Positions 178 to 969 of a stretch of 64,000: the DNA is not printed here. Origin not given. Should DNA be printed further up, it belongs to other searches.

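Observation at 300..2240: Low-GC two-gene islet: SLATT-like 2TM protein plus FRG-domain protein, a candidate uncharacterised defence or abortive-infection module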

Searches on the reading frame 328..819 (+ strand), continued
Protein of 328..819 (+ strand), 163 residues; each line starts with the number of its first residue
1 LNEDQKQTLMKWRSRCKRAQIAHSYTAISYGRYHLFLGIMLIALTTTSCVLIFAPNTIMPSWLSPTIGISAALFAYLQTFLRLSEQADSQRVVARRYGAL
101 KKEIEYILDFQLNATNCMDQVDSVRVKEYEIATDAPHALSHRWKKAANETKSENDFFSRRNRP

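Call 45: find_homologous_proteins(query=L087:4853-5983:+)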
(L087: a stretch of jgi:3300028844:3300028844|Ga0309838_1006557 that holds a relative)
Query L087:4853-5983:+ (377 aa): 2650 proteins with E <= 0.001 among 5575 candidates; the best 120 are listed.
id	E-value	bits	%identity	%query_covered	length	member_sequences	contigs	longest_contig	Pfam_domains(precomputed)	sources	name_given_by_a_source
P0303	3.0e-248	840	100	100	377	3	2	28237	PF08867.17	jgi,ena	-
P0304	2.0e-208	709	85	100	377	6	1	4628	PF08867.17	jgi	jgi:hypothetical protein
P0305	2.4e-197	673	79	98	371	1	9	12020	PF08867.17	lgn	-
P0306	3.2e-197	673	80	98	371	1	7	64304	PF08867.17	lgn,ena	-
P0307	1.6e-195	667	78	98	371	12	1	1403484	PF08867.17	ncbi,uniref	ncbi:FRG domain-containing protein [Vibrio mytili]|uniref:FRG domain-containing protein n=1 Tax=Vibr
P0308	9.5e-195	664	79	98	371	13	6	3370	PF08867.17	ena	-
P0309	1.9e-192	657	79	98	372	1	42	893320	PF08867.17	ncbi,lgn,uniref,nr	ncbi:FRG domain-containing protein [Vibrio parahaemolyticus]|uniref:FRG domain-containing protein n=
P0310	2.2e-192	657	77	98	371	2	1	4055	PF08867.17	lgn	-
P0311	2.1e-184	630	75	98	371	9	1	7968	PF08867.17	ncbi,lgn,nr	ncbi:FRG domain-containing protein [Vibrio parahaemolyticus]|nr:FRG domain-containing protein [Vibri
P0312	2.2e-180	617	73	98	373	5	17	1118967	PF08867.17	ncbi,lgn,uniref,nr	ncbi:FRG domain-containing protein [Vibrio cholerae]|uniref:FRG domain-containing protein n=1 Tax=Vi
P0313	5.3e-177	606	72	98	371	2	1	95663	PF08867.17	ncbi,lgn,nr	ncbi:FRG domain-containing protein [Vibrio fluvialis]|nr:FRG domain-containing protein [Vibrio fluvi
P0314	2.8e-148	512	79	76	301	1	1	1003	PF08867.17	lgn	-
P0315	6.1e-148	510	76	78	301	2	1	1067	PF08867.17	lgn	-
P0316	1.1e-147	510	78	77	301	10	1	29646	PF08867.17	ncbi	-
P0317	3.6e-146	505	77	77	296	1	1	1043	PF08867.17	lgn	-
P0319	2.0e-110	387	62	75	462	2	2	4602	PF08867.17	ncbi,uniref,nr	ncbi:FRG domain-containing protein [Vibrio parahaemolyticus]|uniref:FRG domain-containing protein n=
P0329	1.3e-84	302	54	72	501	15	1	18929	PF28527.1,PF08867.17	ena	-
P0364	5.7e-82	293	51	73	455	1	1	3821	PF08867.17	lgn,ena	-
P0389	7.4e-81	290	51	72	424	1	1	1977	PF08867.17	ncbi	-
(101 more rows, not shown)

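Call 46: find_encoding_contigs(protein=P0309, flank=5000, max_places=4)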
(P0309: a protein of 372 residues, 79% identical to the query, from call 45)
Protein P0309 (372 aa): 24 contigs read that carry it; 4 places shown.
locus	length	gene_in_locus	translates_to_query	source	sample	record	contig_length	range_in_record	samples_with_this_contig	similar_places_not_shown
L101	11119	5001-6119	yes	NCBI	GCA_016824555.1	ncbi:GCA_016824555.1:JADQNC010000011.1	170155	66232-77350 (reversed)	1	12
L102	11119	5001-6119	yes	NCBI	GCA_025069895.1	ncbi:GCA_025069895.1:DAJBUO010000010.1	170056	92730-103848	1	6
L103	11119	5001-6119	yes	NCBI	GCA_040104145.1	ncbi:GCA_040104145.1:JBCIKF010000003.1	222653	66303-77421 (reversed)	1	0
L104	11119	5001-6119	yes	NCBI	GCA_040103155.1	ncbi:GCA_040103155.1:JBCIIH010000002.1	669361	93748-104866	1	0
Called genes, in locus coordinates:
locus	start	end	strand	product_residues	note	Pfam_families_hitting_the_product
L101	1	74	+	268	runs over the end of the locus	PF01844:HNH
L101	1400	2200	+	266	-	-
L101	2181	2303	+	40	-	-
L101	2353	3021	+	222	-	-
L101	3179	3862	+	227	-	-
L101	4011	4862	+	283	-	-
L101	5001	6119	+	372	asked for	PF08867:FRG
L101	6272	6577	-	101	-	-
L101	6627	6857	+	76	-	-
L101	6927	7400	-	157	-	-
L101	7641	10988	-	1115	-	-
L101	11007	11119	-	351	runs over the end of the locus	-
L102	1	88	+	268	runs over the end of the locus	PF01844:HNH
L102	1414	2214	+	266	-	-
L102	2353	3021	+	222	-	-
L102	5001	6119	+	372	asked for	PF08867:FRG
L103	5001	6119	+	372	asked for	PF08867:FRG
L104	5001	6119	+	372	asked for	PF08867:FRG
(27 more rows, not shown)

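Call 47: find_encoding_contigs(protein=P0312, flank=5000, max_places=4)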
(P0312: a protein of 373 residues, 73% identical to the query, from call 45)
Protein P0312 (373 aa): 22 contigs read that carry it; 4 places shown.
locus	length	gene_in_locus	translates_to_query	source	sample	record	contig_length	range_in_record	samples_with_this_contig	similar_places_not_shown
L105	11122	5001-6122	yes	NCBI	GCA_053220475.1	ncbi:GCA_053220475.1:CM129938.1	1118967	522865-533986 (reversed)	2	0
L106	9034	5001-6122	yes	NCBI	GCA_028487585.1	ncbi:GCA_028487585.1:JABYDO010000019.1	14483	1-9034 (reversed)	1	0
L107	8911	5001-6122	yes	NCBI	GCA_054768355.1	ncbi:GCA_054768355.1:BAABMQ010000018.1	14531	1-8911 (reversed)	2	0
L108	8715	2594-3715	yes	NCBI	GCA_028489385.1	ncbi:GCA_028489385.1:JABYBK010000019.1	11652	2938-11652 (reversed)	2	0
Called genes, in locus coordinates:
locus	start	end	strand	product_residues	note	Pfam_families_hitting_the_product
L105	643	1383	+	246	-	PF13391:HNH_2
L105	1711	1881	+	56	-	PF04875:DUF645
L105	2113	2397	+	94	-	PF03992:ABM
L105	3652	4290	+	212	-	PF01966:HD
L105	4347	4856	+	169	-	-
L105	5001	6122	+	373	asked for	PF08867:FRG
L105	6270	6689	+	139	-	-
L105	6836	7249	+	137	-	PF00583:Acetyltransf_1, PF13673:Acetyltransf_10, PF13508:Acetyltransf_7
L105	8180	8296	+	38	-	-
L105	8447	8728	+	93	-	PF06945:DUF1289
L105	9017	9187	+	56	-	-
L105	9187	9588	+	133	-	PF02661:Fic (weak)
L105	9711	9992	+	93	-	PF06945:DUF1289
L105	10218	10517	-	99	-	PF05016:ParE_toxin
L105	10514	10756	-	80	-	PF03693:ParD_antitoxin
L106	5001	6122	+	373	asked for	PF08867:FRG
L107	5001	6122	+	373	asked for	PF08867:FRG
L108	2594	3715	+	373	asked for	PF08867:FRG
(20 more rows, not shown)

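Call 48: find_encoding_contigs(protein=P0307, flank=5000, max_places=2)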
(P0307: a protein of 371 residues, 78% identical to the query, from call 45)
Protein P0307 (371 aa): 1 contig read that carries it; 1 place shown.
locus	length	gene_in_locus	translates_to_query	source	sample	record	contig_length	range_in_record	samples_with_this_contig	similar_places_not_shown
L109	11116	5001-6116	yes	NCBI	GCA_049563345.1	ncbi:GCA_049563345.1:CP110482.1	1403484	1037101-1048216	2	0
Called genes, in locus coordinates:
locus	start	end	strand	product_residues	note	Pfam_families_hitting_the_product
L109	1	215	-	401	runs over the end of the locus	PF02492:cobW, PF07683:CobW_C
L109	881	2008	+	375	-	PF01717:Meth_synt_2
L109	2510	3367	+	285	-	PF11185:DUF2971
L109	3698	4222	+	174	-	-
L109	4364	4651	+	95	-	-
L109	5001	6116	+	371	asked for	PF08867:FRG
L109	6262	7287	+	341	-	PF14280:DUF4365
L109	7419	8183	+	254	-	PF04326:SLFN_AlbA_2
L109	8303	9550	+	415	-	PF12358:DUF3644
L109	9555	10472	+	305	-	PF11185:DUF2971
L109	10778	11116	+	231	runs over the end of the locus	-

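Call 79: search_protein_families(library=phrogs, proteins=[window:328-816:+], max_evalue=0.1)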
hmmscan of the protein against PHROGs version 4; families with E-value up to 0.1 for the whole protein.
window:328-816:+ (163 aa): 1 family
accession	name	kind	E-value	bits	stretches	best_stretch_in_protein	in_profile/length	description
phrog_36926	-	unknown function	4.2e-23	83.2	1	3-148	8-156/174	-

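Call 80: search_dna_similar(query=window:328-816:+, collection=phages, mode=protein, max_evalue=0.001, max_rows=15)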
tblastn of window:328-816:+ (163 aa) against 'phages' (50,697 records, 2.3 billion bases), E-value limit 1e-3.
No match.

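Call 81: search_dna_similar(query=window:328-816:+, collection=plasmids, mode=protein, max_evalue=0.001, max_rows=20)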
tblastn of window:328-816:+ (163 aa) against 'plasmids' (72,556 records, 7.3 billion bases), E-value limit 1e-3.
Records with a match: 3; places in all: 3; records where one place covers at least 80% of the query: 2.
Best place of each record, by identity: <60% 3.
By first word of the organism name: Caballeronia 3.
By predicted mobility (MOB-suite, as given by PLSDB): non-mobilizable 2; mobilizable 1.
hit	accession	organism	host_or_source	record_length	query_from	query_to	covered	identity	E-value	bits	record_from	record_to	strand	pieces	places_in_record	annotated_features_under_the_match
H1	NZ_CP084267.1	Caballeronia sp. Lep1P3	Leptoglossus zonatus,Cell culture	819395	3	141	85%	33.8%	1e-10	66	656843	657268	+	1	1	SLATT domain-containing protein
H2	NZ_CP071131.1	Caballeronia sp. M1242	Homo sapiens,ETA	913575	9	137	79%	36.3%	4e-10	64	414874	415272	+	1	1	SLATT domain-containing protein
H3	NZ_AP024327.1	Caballeronia sp. NK8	-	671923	4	137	82%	31.5%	1e-6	54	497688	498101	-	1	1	SLATT domain-containing protein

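Call 82: get_annotated_region(hit=H1, flank=4000)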
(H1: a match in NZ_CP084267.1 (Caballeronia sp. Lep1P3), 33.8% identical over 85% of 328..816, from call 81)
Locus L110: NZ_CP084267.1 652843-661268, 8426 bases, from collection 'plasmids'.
description: Caballeronia sp. Lep1P3 plasmid p1, complete sequence
organism: Caballeronia sp. Lep1P3 (NCBI taxid 2878150)
taxonomy: Bacteria; Pseudomonadota; Betaproteobacteria; Burkholderiales; Burkholderiaceae; Caballeronia; Caballeronia sp. Lep1P3
host: -; source: Leptoglossus zonatus,Cell culture; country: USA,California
typing (MOB-suite, as given by PLSDB): mobilizable; relaxase MOBP
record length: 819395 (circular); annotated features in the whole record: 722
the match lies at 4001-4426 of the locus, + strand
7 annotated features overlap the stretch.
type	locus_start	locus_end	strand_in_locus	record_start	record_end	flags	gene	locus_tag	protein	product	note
CDS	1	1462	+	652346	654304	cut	-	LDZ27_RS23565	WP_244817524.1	aconitase family protein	-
CDS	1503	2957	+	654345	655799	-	-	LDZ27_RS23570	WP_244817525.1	MFS transporter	GO:0055085 - transmembrane transport [Evidence IEA]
CDS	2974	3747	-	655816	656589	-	-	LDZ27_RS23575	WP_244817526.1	SDR family oxidoreductase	-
CDS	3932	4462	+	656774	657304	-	-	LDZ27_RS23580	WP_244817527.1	SLATT domain-containing protein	-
CDS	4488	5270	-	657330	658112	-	-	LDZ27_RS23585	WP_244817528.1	substrate-binding domain-containing protein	-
CDS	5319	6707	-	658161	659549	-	-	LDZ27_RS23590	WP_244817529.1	FAD-binding oxidoreductase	-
CDS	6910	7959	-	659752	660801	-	-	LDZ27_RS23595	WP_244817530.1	SDR family oxidoreductase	-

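Call 83: get_annotated_region(hit=H2, flank=4000)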
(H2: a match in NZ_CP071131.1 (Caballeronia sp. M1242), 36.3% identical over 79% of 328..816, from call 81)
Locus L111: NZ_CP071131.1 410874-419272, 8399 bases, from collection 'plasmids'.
description: Caballeronia sp. M1242 plasmid unnamed2, complete sequence
organism: Caballeronia sp. M1242 (NCBI taxid 2814653)
taxonomy: Bacteria; Pseudomonadota; Betaproteobacteria; Burkholderiales; Burkholderiaceae; Caballeronia; Caballeronia sp. M1242
host: -; source: Homo sapiens,ETA; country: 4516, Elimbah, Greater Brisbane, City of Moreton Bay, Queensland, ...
typing (MOB-suite, as given by PLSDB): non-mobilizable
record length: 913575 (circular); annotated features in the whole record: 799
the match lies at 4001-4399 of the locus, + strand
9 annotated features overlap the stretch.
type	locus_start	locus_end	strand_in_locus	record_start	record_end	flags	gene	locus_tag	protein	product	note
CDS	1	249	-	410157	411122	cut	-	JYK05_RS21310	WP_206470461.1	NAD-dependent epimerase/dehydratase family protein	-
CDS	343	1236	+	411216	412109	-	-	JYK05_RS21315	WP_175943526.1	LysR family transcriptional regulator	GO:0006355 - regulation of DNA-templated transcription [Evidence IEA]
CDS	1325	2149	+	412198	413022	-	-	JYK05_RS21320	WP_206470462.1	isocitrate lyase/phosphoenolpyruvate mutase family protein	-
CDS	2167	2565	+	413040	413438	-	-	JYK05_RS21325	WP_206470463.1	RidA family protein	-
CDS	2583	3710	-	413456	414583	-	-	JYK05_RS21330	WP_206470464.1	YbdK family carboxylate-amine ligase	GO:0042398 - cellular modified amino acid biosynthetic process [Evidence IEA]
CDS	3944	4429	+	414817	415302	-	-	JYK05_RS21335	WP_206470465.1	SLATT domain-containing protein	-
CDS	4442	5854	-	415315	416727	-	-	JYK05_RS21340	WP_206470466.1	cytochrome c peroxidase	-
CDS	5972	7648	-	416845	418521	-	-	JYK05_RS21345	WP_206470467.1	alkaline phosphatase family protein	-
CDS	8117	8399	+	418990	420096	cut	-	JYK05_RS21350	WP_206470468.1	sensor domain-containing diguanylate cyclase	-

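Call 84: get_annotated_region(hit=H3, flank=4000)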
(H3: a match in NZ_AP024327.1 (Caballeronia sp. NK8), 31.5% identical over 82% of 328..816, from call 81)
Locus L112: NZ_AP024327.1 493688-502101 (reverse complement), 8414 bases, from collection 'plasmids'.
description: Caballeronia sp. NK8 plasmid pNK83, complete sequence
organism: Caballeronia sp. NK8 (NCBI taxid 140098)
taxonomy: Bacteria; Pseudomonadota; Betaproteobacteria; Burkholderiales; Burkholderiaceae; Caballeronia; Caballeronia sp. NK8
host: -; source: -; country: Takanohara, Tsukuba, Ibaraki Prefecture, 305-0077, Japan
typing (MOB-suite, as given by PLSDB): non-mobilizable
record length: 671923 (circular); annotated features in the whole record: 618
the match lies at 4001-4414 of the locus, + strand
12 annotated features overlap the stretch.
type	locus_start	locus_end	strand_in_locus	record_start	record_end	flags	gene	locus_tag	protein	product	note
CDS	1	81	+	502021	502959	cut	-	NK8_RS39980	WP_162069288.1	LysR substrate-binding domain-containing protein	-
CDS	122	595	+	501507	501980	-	-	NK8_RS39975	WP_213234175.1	VOC family protein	-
CDS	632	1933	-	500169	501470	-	-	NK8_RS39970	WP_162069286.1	aspartate aminotransferase family protein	-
CDS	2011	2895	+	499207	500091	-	-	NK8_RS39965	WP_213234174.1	LysR family transcriptional regulator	-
CDS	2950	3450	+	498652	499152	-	-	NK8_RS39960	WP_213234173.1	AraC family transcriptional regulator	-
CDS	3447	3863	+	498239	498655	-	-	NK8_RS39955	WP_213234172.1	VOC family protein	-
CDS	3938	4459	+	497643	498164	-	-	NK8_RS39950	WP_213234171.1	SLATT domain-containing protein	-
CDS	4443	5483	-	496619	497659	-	-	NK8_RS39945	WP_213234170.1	helix-turn-helix domain-containing protein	GO:0006355 - regulation of DNA-templated transcription [Evidence IEA]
CDS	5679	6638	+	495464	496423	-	-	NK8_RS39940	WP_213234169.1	homocysteine S-methyltransferase family protein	-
CDS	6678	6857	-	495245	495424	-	-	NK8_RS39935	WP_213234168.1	hypothetical protein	-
CDS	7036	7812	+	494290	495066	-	-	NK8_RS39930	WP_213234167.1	sulfite exporter TauE/SafE family protein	GO:0006810 - transport [Evidence IEA]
CDS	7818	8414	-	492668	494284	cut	-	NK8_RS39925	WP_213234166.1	rhodanese homology domain-containing protein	-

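Call 99: search_protein_families(library=pfam, proteins=[L087:4853-5983:+, P0329, P0364, P0319, P0389, L086:1685-2458:+, L100:5689-6363:+, L099:646-1011:+, L096:3717-4190:+, L081:7208-7690:+], max_evalue=0.01)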
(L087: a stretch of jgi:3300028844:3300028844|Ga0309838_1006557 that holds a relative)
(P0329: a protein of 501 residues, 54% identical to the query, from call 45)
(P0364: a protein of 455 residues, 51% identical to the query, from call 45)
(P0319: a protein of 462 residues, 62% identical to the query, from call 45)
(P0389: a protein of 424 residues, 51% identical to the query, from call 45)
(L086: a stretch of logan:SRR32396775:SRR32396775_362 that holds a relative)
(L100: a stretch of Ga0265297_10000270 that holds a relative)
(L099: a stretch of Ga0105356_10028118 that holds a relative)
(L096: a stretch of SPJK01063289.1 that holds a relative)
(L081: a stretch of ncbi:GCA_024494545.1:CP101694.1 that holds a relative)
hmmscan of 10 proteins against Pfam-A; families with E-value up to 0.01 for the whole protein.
L087:4853-5983:+ (377 aa): 1 family
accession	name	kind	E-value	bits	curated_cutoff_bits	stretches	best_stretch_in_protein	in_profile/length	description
PF08867.16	FRG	-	8.2e-17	62.3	25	1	122-207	2-92/94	FRG domain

P0329 (501 aa): 1 family
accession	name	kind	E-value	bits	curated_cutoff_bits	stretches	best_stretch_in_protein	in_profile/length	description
PF08867.16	FRG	-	3.6e-21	76.3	25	1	250-334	3-92/94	FRG domain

P0364 (455 aa): 2 families
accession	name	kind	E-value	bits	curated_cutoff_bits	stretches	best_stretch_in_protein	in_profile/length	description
PF08867.16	FRG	-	6.8e-19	69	25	1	29-113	3-92/94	FRG domain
PF24793.1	GINT1_N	-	0.00073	19.1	27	1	188-298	150-263/304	Glucosamine inositolphosphorylceramide transferase 1, N-terminal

P0319 (462 aa): 1 family
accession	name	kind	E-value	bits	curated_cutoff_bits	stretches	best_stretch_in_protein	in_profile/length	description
PF08867.16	FRG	-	2.3e-18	67.3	25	1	210-295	2-92/94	FRG domain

P0389 (424 aa): 1 family
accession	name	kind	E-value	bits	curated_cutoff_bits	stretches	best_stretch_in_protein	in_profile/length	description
PF08867.16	FRG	-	3.7e-19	69.9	25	1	29-112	3-91/94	FRG domain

L086:1685-2458:+ (258 aa): 3 families
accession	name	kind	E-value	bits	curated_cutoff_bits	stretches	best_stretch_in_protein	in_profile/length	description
PF16263.11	DUF4917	-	1.4e-46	159.8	28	1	24-255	70-311/311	Domain of unknown function (DUF4917)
PF13289.12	SIR2_2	-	3.9e-05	24.2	24.5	1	67-227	2-128/141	SIR2-like domain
PF14253.11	AbiH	-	5.3e-05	23.9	30.9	1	32-218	116-257/260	Bacteriophage abortive infection AbiH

L100:5689-6363:+ (225 aa): 1 family
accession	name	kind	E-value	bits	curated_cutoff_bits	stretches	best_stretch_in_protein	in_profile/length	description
PF11185.13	DUF2971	-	8.2e-11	43.5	22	1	93-160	1-89/89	Protein of unknown function (DUF2971)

L099:646-1011:+ (122 aa): 0 families

L096:3717-4190:+ (158 aa): 0 families

L081:7208-7690:+ (161 aa): 0 families
